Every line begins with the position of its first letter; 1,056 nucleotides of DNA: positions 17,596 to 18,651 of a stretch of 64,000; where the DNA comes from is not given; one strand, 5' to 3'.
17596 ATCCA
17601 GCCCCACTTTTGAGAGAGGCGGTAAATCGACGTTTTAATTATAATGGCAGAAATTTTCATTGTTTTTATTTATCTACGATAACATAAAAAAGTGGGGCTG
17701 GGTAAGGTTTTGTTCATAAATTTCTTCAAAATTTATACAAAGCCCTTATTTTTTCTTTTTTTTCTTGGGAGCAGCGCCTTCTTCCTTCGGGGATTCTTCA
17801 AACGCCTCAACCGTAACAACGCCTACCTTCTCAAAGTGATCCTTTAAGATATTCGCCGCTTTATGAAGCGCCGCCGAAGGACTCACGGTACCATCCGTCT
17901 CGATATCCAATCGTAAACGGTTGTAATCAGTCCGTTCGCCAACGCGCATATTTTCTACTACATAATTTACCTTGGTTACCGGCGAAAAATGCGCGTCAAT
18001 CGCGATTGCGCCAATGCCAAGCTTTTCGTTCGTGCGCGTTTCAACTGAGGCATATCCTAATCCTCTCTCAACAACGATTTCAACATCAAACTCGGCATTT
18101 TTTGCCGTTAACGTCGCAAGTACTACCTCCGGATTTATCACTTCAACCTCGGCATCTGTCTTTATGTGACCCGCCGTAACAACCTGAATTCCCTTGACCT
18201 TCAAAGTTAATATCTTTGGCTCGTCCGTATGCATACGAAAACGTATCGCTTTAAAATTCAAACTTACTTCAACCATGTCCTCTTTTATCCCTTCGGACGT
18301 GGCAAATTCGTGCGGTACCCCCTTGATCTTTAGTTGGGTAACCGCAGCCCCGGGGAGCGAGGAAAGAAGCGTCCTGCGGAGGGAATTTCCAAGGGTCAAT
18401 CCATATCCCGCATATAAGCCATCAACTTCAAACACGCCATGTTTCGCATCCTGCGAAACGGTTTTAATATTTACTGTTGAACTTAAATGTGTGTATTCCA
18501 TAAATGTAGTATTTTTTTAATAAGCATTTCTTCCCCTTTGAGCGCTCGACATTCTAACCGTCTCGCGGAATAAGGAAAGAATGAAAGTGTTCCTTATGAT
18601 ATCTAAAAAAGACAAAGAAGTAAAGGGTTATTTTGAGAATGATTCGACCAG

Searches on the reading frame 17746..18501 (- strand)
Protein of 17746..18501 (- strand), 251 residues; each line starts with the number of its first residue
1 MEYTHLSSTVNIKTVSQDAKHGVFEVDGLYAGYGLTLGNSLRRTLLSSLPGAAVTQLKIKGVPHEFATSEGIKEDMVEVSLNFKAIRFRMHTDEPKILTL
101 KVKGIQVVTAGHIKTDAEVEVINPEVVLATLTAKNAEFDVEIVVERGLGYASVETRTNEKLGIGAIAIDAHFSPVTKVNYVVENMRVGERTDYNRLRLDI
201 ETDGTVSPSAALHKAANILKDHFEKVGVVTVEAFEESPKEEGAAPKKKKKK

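Call 3: search_protein_families(library=pfam, proteins=[window:17746-18501:-], max_evalue=1)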
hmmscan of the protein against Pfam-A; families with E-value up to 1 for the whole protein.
window:17746-18501:- (251 aa): 3 families
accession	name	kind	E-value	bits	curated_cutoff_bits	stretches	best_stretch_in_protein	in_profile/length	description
PF01000.31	RNA_pol_A_bac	-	1.5e-27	96.6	33.9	1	58-173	2-119/119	RNA polymerase Rpb3/RpoA insert domain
PF01193.29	RNA_pol_L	-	1e-23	83.3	24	1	31-223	5-74/74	RNA polymerase Rpb3/Rpb11 dimerisation domain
PF13656.11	RNA_pol_L_2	-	0.0015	18.6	27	1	194-225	40-71/75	RNA polymerase Rpb3/Rpb11 dimerisation domain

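Call 4: search_protein_families(library=ncbifam, proteins=[window:17746-18501:-], max_evalue=1)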
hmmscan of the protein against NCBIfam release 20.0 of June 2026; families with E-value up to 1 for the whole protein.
window:17746-18501:- (251 aa): 11 families
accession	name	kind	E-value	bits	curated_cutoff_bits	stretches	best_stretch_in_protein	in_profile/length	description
NF003519.0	PRK05182.2-5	equivalog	5.4e-79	265.4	277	1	8-247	8-248/320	DNA-directed RNA polymerase subunit alpha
NF003513.0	PRK05182.1-2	equivalog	2.7e-74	250.1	302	1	8-236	13-238/338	DNA-directed RNA polymerase subunit alpha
TIGR02027.1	rpoA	equivalog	2.9e-73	246.7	227.8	1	22-241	2-224/298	DNA-directed RNA polymerase subunit alpha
NF003515.0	PRK05182.2-1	equivalog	5.1e-72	242.8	406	1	10-232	9-230/314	DNA-directed RNA polymerase subunit alpha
NF003516.0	PRK05182.2-2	equivalog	3.9e-70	236.5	353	1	10-241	9-239/315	DNA-directed RNA polymerase subunit alpha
NF003514.0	PRK05182.1-4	equivalog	9.6e-63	211.8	434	1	21-225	18-221/338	DNA-directed RNA polymerase subunit alpha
NF003517.0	PRK05182.2-3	equivalog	4.4e-59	200.2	356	1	8-230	12-237/344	DNA-directed RNA polymerase subunit alpha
NF003518.0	PRK05182.2-4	equivalog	4.3e-56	190.4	523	1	11-226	8-222/312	DNA-directed RNA polymerase subunit alpha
NF001988.0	PRK00783.1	equivalog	1.9e-07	31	153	2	182-226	213-257/266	DNA-directed RNA polymerase subunit D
NF002235.0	PRK01146.1-3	equivalog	0.029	14.5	95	1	195-225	54-84/95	DNA-directed RNA polymerase subunit L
NF002233.0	PRK01146.1-1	equivalog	0.085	12.8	79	1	195-221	52-78/92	DNA-directed RNA polymerase subunit L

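Call 9: find_homologous_proteins(query=window:17746-18501:-, max_evalue=1e-20)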
Query window:17746-18501:- (251 aa): 7983 proteins with E <= 1e-20 among 8000 candidates; the best 120 are listed.
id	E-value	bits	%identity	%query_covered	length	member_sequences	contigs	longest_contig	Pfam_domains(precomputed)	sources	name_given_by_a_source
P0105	4.3e-156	535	100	100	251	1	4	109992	PF01000.32,PF01193.30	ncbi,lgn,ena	ncbi:MAG: DNA-directed RNA polymerase subunit alpha [Patescibacteria group bacterium]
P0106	1.5e-115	403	74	100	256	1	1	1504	PF01000.32,PF01193.30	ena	-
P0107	7.9e-113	394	72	94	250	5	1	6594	PF01000.32,PF01193.30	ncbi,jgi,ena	-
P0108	1.7e-111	389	71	99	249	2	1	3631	PF01000.32,PF01193.30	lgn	-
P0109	7.6e-110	384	73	93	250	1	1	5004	PF01000.32,PF01193.30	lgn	-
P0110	3.4e-109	382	71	97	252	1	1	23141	PF01000.32,PF01193.30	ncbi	-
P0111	5.3e-109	381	69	96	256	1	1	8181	PF01000.32,PF01193.30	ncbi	-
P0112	6.7e-109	381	71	94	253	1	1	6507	PF01000.32,PF01193.30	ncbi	-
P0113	4.4e-108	378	71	93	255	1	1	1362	PF01000.32,PF01193.30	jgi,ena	-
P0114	1.0e-107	377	70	99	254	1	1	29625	PF01000.32,PF01193.30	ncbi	-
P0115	1.1e-107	377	68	99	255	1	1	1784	PF01000.32,PF01193.30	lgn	-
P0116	1.5e-107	376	71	96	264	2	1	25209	PF01000.32,PF01193.30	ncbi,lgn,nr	ncbi:MAG TPA: DNA-directed RNA polymerase subunit alpha [Candidatus Paceibacterota bacterium]|nr:DNA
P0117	1.5e-107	376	71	94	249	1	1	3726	PF01000.32,PF01193.30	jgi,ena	-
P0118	2.8e-107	376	70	99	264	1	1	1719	PF01000.32,PF01193.30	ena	-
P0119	3.0e-107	375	69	100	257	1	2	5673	PF01000.32,PF01193.30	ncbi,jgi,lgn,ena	-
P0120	3.8e-107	375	70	100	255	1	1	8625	PF01000.32,PF01193.30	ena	-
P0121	4.4e-107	375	69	100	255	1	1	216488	PF01000.32,PF01193.30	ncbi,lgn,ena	-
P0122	5.2e-107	375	69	100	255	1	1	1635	PF01000.32,PF01193.30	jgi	-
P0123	5.3e-107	375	71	93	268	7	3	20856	PF01000.32,PF01193.30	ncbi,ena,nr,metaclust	ncbi:MAG: DNA-directed RNA polymerase subunit alpha [Parcubacteria group bacterium GW2011_GWB1_56_8]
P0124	5.6e-107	375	70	99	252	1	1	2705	PF01000.32,PF01193.30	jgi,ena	-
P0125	6.3e-107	374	70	97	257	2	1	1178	PF01000.32,PF01193.30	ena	-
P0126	1.1e-106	374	70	94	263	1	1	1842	PF01000.32,PF01193.30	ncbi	-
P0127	1.2e-106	373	69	98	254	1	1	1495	PF01000.32,PF01193.30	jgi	jgi:DNA-directed RNA polymerase subunit alpha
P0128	1.4e-106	373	69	98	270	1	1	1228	PF01000.32,PF01193.30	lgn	-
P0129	1.6e-106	373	70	96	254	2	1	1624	PF01000.32,PF01193.30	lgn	-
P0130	1.6e-106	373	68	100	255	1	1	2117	PF01000.32,PF01193.30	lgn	-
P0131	1.8e-106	373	71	94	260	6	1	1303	PF01000.32,PF01193.30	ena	-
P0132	1.9e-106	373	70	94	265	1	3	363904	PF01000.32,PF01193.30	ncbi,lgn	-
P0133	2.0e-106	373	69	95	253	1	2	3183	PF01000.32,PF01193.30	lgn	-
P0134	2.1e-106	373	68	100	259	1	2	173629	PF01000.32,PF01193.30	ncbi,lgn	-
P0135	2.3e-106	373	68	100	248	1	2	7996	PF01000.32,PF01193.30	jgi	jgi:DNA-directed RNA polymerase subunit alpha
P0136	3.0e-106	372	71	93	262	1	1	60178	PF01000.32,PF01193.30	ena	-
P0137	3.3e-106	372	69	100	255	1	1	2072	PF01000.32,PF01193.30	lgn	-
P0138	3.5e-106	372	70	94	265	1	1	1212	PF01000.32,PF01193.30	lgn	-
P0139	4.0e-106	372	67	100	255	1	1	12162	PF01000.32,PF01193.30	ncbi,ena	-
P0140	4.3e-106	372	68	99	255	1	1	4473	PF01000.32,PF01193.30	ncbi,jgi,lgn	jgi:DNA-directed RNA polymerase subunit alpha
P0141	4.8e-106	372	69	99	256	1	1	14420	PF01000.32,PF01193.30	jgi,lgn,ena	-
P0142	5.2e-106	371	68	94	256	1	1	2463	PF01000.32,PF01193.30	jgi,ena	-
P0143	5.4e-106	371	69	94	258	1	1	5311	PF01000.32,PF01193.30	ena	-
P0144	6.1e-106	371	67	100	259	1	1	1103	PF01000.32,PF01193.30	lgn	-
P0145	6.7e-106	371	68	100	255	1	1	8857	PF01000.32,PF01193.30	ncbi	-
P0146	7.6e-106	371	70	96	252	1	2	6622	PF01000.32,PF01193.30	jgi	jgi:DNA-directed RNA polymerase subunit alpha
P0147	1.0e-105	370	67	99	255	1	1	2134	PF01000.32,PF01193.30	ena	-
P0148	1.3e-105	370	68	99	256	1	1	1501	PF01000.32,PF01193.30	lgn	-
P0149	1.4e-105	370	65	98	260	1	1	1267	PF01000.32,PF01193.30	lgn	-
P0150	1.5e-105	370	69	97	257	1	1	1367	PF01000.32,PF01193.30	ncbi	-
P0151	1.7e-105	370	67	96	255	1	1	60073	PF01000.32,PF01193.30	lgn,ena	-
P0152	1.7e-105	370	69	95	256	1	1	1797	PF01000.32,PF01193.30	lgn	-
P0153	1.7e-105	370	69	96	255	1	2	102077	PF01000.32,PF01193.30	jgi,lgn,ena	-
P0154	2.0e-105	369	70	99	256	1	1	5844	PF01000.32,PF01193.30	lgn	-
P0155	2.1e-105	369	66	100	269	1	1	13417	PF01000.32,PF01193.30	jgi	jgi:DNA-directed RNA polymerase subunit alpha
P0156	3.0e-105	369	68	97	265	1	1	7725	PF01000.32,PF01193.30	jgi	jgi:DNA-directed RNA polymerase subunit alpha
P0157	3.2e-105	369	68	100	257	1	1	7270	PF01000.32,PF01193.30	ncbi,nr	ncbi:MAG: DNA-directed RNA polymerase subunit alpha [bacterium]|nr:DNA-directed RNA polymerase subun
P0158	3.4e-105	369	69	99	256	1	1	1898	PF01000.32,PF01193.30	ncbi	-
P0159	4.1e-105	368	67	100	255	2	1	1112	PF01000.32,PF01193.30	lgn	-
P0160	4.3e-105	368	70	99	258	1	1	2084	PF01000.32,PF01193.30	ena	-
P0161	4.9e-105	368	65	100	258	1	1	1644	PF01000.32,PF01193.30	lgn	-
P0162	5.6e-105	368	69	100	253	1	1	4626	PF01000.32,PF01193.30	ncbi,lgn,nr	ncbi:MAG: DNA-directed RNA polymerase subunit alpha [Candidatus Liptonbacteria bacterium]|nr:DNA-dir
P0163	6.6e-105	368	68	100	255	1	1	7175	PF01000.32,PF01193.30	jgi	-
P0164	7.9e-105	368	67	100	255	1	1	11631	PF01000.32,PF01193.30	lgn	-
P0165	8.1e-105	367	70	93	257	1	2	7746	PF01000.32,PF01193.30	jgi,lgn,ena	-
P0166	8.3e-105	367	68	100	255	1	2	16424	PF01000.32,PF01193.30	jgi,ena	-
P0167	9.0e-105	367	67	100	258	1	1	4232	PF01000.32,PF01193.30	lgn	-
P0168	9.2e-105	367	70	99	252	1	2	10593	PF01000.32,PF01193.30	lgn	-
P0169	1.0e-104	367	68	100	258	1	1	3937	PF01000.32,PF01193.30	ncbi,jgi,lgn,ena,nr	ncbi:MAG TPA: DNA-directed RNA polymerase subunit alpha [Candidatus Paceibacterota bacterium]|nr:DNA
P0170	1.1e-104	367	67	96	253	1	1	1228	PF01000.32,PF01193.30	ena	-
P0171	1.2e-104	367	67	96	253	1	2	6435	PF01000.32,PF01193.30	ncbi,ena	ncbi:MAG: DNA-directed RNA polymerase subunit alpha [Patescibacteria group bacterium]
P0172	1.2e-104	367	69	100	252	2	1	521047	PF01000.32,PF01193.30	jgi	-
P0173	1.2e-104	367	67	94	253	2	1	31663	PF01000.32,PF01193.30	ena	-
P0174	1.5e-104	367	70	94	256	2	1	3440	PF01000.32,PF01193.30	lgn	-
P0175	1.8e-104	366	67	99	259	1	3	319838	PF01000.32,PF01193.30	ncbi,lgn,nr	ncbi:MAG: DNA-directed RNA polymerase subunit alpha [Patescibacteria group bacterium]|nr:DNA-directe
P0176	2.1e-104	366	67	100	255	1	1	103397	PF01000.32,PF01193.30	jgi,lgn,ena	-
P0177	2.2e-104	366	68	96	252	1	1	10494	PF01000.32,PF01193.30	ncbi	-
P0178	2.6e-104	366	66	100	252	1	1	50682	PF01000.32,PF01193.30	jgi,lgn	jgi:DNA-directed RNA polymerase subunit alpha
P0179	2.7e-104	366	67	97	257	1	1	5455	PF01000.32,PF01193.30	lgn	-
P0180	2.8e-104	366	68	99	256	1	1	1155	PF01000.32,PF01193.30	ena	-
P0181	2.8e-104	366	69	100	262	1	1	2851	PF01000.32,PF01193.30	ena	-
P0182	3.1e-104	366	67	100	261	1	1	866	PF01000.32,PF01193.30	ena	-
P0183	3.3e-104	365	69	93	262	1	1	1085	PF01000.32,PF01193.30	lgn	-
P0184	3.3e-104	365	68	100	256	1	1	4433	PF01000.32,PF01193.30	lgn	-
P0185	3.7e-104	365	69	93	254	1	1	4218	PF01000.32,PF01193.30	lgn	-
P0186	3.8e-104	365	69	99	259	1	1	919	PF01000.32,PF01193.30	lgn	-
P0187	3.9e-104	365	67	100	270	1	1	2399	PF01000.32,PF01193.30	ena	-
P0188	4.1e-104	365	70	95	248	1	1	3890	PF01000.32,PF01193.30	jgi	jgi:DNA-directed RNA polymerase subunit alpha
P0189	4.6e-104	365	67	96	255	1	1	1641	PF01000.32,PF01193.30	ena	-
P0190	4.9e-104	365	67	100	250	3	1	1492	PF01000.32,PF01193.30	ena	-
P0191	5.3e-104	365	67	97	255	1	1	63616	PF01000.32,PF01193.30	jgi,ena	-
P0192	6.1e-104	365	70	94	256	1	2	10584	PF01000.32,PF01193.30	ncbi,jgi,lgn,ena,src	-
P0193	6.2e-104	365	67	99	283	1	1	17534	PF01000.32,PF01193.30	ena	-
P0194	6.3e-104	365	66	100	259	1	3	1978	PF01000.32,PF01193.30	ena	-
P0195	6.7e-104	364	68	100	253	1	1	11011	PF01000.32,PF01193.30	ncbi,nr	ncbi:MAG: DNA-directed RNA polymerase subunit alpha [bacterium]|nr:DNA-directed RNA polymerase subun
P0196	6.7e-104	364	69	96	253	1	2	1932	PF01000.32,PF01193.30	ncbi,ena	-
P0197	6.9e-104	364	67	98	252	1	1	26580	PF01000.32,PF01193.30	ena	-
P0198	6.9e-104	364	69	95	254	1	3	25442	PF01000.32,PF01193.30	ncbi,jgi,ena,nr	ncbi:MAG TPA: DNA-directed RNA polymerase subunit alpha [Candidatus Paceibacterota bacterium]|nr:DNA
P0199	7.2e-104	364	68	94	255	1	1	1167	PF01000.32,PF01193.30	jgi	-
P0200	7.5e-104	364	69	94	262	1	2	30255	PF01000.32,PF01193.30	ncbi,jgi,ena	-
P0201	7.8e-104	364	68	100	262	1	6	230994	PF01000.32,PF01193.30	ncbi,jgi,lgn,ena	ncbi:MAG: DNA-directed RNA polymerase subunit alpha [Minisyncoccia bacterium]|jgi:DNA-directed RNA p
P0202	7.8e-104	364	68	100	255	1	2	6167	PF01000.32,PF01193.30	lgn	-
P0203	9.1e-104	364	68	93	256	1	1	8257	PF01000.32,PF01193.30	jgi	jgi:DNA-directed RNA polymerase subunit alpha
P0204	9.3e-104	364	68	95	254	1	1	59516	PF01000.32,PF01193.30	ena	-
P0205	9.5e-104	364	69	96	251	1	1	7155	PF01000.32,PF01193.30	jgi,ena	-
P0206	1.0e-103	364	66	100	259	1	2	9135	PF01000.32,PF01193.30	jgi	jgi:DNA-directed RNA polymerase subunit alpha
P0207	1.1e-103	364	69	99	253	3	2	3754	PF01000.32,PF01193.30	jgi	jgi:DNA-directed RNA polymerase subunit alpha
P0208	1.2e-103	364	64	100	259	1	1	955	PF01000.32,PF01193.30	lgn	-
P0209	1.2e-103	364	69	94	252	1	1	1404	PF01000.32,PF01193.30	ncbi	-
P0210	1.2e-103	364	67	100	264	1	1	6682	PF01000.32,PF01193.30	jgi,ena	-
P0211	1.3e-103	364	69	94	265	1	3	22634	PF01000.32,PF01193.30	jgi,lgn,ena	-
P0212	1.4e-103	363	68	99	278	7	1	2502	PF01000.32,PF01193.30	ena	-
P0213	1.5e-103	363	68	100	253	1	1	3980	PF01000.32,PF01193.30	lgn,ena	-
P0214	1.6e-103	363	66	100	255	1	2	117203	PF01000.32,PF01193.30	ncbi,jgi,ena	-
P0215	1.6e-103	363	67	100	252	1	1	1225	PF01000.32,PF01193.30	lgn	-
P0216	1.7e-103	363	67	96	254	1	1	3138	PF01000.32,PF01193.30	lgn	-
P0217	1.9e-103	363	69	93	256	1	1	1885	PF01000.32,PF01193.30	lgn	-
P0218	2.1e-103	363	66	100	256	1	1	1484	PF01000.32,PF01193.30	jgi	-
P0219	2.3e-103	363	67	96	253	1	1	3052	PF01000.32,PF01193.30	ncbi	-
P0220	2.5e-103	363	69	94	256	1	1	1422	PF01000.32,PF01193.30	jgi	jgi:DNA-directed RNA polymerase subunit alpha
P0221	2.9e-103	362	67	100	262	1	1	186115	PF01000.32,PF01193.30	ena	-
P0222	3.1e-103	362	67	98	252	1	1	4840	PF01000.32,PF01193.30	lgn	-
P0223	3.4e-103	362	68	95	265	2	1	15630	PF01000.32,PF01193.30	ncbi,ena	-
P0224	3.7e-103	362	67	96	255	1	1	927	PF01000.32,PF01193.30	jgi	jgi:DNA-directed RNA polymerase subunit alpha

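Call 62: search_protein_families(library=pfam, proteins=[P0114, P0115, P0120, P0134, P0145, P0168, P0217, P0105], max_evalue=10)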
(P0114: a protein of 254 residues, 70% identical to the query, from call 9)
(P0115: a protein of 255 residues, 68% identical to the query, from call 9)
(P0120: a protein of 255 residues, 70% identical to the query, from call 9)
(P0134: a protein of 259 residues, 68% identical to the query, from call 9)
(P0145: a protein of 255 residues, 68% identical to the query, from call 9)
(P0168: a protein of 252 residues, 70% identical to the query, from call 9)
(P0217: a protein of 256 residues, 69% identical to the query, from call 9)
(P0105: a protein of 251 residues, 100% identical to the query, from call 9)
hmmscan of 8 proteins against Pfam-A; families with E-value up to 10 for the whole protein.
P0114 (254 aa): 3 families
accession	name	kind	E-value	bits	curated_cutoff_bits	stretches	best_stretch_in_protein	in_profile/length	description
PF01000.31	RNA_pol_A_bac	-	4.1e-30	104.9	33.9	1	58-173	2-119/119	RNA polymerase Rpb3/RpoA insert domain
PF01193.29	RNA_pol_L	-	6.4e-24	83.9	24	1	29-223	3-74/74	RNA polymerase Rpb3/Rpb11 dimerisation domain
PF13656.11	RNA_pol_L_2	-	0.0016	18.5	27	1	194-226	40-72/75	RNA polymerase Rpb3/Rpb11 dimerisation domain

P0115 (255 aa): 4 families
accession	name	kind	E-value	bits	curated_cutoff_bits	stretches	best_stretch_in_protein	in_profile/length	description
PF01000.31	RNA_pol_A_bac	-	4.2e-28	98.4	33.9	1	57-173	1-119/119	RNA polymerase Rpb3/RpoA insert domain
PF01193.29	RNA_pol_L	-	6.8e-23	80.6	24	1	31-223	5-74/74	RNA polymerase Rpb3/Rpb11 dimerisation domain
PF13656.11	RNA_pol_L_2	-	0.0024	18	27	1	194-227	40-73/75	RNA polymerase Rpb3/Rpb11 dimerisation domain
PF02178.24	AT_hook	-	2.3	8.8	17.4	1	246-254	1-9/13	AT hook motif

P0120 (255 aa): 4 families
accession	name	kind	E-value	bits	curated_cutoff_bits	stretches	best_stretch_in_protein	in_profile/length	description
PF01000.31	RNA_pol_A_bac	-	4.9e-28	98.2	33.9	1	58-173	2-119/119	RNA polymerase Rpb3/RpoA insert domain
PF01193.29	RNA_pol_L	-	5.2e-24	84.2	24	1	29-223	3-74/74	RNA polymerase Rpb3/Rpb11 dimerisation domain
PF13656.11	RNA_pol_L_2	-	0.0095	16.1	27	1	194-226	40-72/75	RNA polymerase Rpb3/Rpb11 dimerisation domain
PF02178.24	AT_hook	-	1.9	9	17.4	1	246-255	1-10/13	AT hook motif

P0134 (259 aa): 4 families
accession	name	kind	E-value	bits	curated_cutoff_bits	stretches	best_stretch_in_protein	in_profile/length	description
PF01000.31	RNA_pol_A_bac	-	2.6e-29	102.3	33.9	1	58-173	2-119/119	RNA polymerase Rpb3/RpoA insert domain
PF01193.29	RNA_pol_L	-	6.6e-23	80.7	24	1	31-223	5-74/74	RNA polymerase Rpb3/Rpb11 dimerisation domain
PF02178.24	AT_hook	-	0.048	14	17.4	1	247-259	1-13/13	AT hook motif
PF13656.11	RNA_pol_L_2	-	0.074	13.2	27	1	194-225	40-71/75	RNA polymerase Rpb3/Rpb11 dimerisation domain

P0145 (255 aa): 4 families
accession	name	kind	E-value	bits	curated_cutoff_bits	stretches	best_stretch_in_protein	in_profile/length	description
PF01000.31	RNA_pol_A_bac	-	1.5e-27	96.7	33.9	1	58-173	2-119/119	RNA polymerase Rpb3/RpoA insert domain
PF01193.29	RNA_pol_L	-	7.6e-23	80.5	24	1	31-223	5-74/74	RNA polymerase Rpb3/Rpb11 dimerisation domain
PF13656.11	RNA_pol_L_2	-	0.034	14.3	27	1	194-226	40-72/75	RNA polymerase Rpb3/Rpb11 dimerisation domain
PF02178.24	AT_hook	-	2.3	8.8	17.4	1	245-254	1-10/13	AT hook motif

P0168 (252 aa): 3 families
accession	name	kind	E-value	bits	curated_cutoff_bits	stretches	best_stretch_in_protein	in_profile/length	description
PF01000.31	RNA_pol_A_bac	-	1.1e-29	103.5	33.9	1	58-173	2-119/119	RNA polymerase Rpb3/RpoA insert domain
PF01193.29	RNA_pol_L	-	2.6e-23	82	24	1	29-223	3-74/74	RNA polymerase Rpb3/Rpb11 dimerisation domain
PF13656.11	RNA_pol_L_2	-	0.001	19.2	27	1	194-225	40-71/75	RNA polymerase Rpb3/Rpb11 dimerisation domain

P0217 (256 aa): 4 families
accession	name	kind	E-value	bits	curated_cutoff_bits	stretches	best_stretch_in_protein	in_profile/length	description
PF01000.31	RNA_pol_A_bac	-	2.1e-30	105.8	33.9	1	58-173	2-119/119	RNA polymerase Rpb3/RpoA insert domain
PF01193.29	RNA_pol_L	-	6.2e-24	83.9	24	1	29-223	3-74/74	RNA polymerase Rpb3/Rpb11 dimerisation domain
PF13656.11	RNA_pol_L_2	-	0.0012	18.9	27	1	194-226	40-72/75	RNA polymerase Rpb3/Rpb11 dimerisation domain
PF02178.24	AT_hook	-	1.6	9.3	17.4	1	247-256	1-10/13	AT hook motif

P0105 (251 aa): 3 families
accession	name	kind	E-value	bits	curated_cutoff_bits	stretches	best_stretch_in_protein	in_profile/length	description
PF01000.31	RNA_pol_A_bac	-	1.5e-27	96.6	33.9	1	58-173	2-119/119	RNA polymerase Rpb3/RpoA insert domain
PF01193.29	RNA_pol_L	-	1e-23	83.3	24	1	31-223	5-74/74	RNA polymerase Rpb3/Rpb11 dimerisation domain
PF13656.11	RNA_pol_L_2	-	0.0015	18.6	27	1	194-225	40-71/75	RNA polymerase Rpb3/Rpb11 dimerisation domain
